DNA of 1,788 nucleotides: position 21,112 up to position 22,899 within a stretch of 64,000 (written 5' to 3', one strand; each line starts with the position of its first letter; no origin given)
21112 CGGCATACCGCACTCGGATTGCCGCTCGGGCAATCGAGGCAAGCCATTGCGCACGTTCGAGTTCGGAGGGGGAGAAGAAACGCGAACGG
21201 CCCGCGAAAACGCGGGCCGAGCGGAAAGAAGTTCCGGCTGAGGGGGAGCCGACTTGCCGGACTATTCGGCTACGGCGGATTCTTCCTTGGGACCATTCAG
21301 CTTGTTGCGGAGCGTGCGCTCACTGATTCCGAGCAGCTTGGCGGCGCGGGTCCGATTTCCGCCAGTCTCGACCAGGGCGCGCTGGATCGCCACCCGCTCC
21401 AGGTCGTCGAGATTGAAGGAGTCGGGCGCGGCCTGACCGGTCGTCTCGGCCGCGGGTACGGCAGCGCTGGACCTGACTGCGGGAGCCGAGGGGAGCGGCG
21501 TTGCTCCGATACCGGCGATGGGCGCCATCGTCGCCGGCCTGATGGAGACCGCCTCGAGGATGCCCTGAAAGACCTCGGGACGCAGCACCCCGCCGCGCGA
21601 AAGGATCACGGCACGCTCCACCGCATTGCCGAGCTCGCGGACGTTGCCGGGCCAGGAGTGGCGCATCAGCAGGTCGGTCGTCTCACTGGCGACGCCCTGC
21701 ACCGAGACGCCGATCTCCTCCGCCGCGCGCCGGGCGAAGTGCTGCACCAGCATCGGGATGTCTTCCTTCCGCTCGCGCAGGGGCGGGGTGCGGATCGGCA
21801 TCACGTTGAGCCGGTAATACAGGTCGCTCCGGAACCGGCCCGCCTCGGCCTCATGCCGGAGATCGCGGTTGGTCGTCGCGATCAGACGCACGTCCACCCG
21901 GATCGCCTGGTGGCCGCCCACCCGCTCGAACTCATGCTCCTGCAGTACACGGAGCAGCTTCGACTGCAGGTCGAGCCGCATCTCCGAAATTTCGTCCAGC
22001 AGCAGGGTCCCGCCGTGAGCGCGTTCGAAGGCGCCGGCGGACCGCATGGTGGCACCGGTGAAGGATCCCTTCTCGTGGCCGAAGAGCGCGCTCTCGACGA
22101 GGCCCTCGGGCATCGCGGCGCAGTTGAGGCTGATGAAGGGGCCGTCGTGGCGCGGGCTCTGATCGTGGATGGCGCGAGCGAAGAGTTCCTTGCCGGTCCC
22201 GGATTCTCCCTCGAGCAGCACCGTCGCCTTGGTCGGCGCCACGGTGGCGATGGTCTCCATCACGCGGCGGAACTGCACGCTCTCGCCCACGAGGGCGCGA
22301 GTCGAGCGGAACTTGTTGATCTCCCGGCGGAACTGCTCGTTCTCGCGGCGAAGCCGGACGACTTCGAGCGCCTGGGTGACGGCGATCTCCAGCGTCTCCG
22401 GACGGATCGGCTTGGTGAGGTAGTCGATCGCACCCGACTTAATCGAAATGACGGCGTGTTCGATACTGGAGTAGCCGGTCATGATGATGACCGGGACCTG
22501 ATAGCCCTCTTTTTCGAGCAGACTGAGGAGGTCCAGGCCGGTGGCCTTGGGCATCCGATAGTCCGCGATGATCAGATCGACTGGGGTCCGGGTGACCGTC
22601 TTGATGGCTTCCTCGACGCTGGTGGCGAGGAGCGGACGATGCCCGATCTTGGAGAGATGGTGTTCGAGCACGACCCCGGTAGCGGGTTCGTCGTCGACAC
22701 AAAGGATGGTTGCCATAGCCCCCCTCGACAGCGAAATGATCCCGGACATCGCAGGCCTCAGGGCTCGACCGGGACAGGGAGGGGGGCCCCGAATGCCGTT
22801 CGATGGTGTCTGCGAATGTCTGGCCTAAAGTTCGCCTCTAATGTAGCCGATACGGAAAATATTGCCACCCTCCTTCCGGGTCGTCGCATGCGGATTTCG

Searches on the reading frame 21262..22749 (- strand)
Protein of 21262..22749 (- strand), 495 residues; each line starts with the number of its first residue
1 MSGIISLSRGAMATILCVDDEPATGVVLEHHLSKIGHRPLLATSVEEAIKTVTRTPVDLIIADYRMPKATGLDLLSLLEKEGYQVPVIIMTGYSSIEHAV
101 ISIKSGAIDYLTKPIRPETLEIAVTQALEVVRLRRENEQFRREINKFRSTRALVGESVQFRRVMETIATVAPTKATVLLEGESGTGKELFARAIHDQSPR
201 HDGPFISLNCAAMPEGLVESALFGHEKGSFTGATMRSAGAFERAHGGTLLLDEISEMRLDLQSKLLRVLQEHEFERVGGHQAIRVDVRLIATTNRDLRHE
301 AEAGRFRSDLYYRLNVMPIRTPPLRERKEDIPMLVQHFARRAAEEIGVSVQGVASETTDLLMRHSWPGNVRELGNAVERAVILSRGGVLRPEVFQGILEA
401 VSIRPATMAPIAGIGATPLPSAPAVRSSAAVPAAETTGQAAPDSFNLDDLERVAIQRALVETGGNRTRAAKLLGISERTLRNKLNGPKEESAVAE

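Call 60: search_protein_families(library=pfam, proteins=[window:21262-22749:-], max_evalue=0.001)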
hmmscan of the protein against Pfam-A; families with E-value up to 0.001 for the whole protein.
window:21262-22749:- (495 aa): 10 families
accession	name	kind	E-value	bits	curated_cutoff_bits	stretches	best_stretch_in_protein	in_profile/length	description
PF00158.32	Sigma54_activat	-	6.6e-71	237.9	20.2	1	153-319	1-167/168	Sigma-54 interaction domain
PF25601.1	AAA_lid_14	-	2e-24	85.6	27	1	325-395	1-71/87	AAA+ ATPase lid domain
PF00072.30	Response_reg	-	5.4e-23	81.7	30.2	1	15-124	1-110/111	Response regulator receiver domain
PF14532.12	Sigma54_activ_2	-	2.2e-22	80.2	25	1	154-324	1-138/138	Sigma-54 interaction domain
PF02954.25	HTH_8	-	4.6e-13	49.1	22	1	447-484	2-39/42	Bacterial regulatory protein, Fis family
PF07728.20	AAA_5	-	1.2e-07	32.3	22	1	177-297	2-125/139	AAA domain (dynein-related subfamily)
PF00004.35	AAA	-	5.6e-05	24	21.2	1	177-309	1-126/131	ATPase family associated with various cellular activities (AAA)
PF01078.27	Mg_chelatase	-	0.00054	19.9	20.3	0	232-294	93-157/207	Magnesium chelatase, subunit ChlI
PF07724.20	AAA_2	-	0.00087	19.8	27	0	174-305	3-135/166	AAA domain (Cdc48 subfamily)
PF13556.12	HTH_30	-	0.00087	19.5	27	0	457-485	6-34/59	PucR C-terminal helix-turn-helix domain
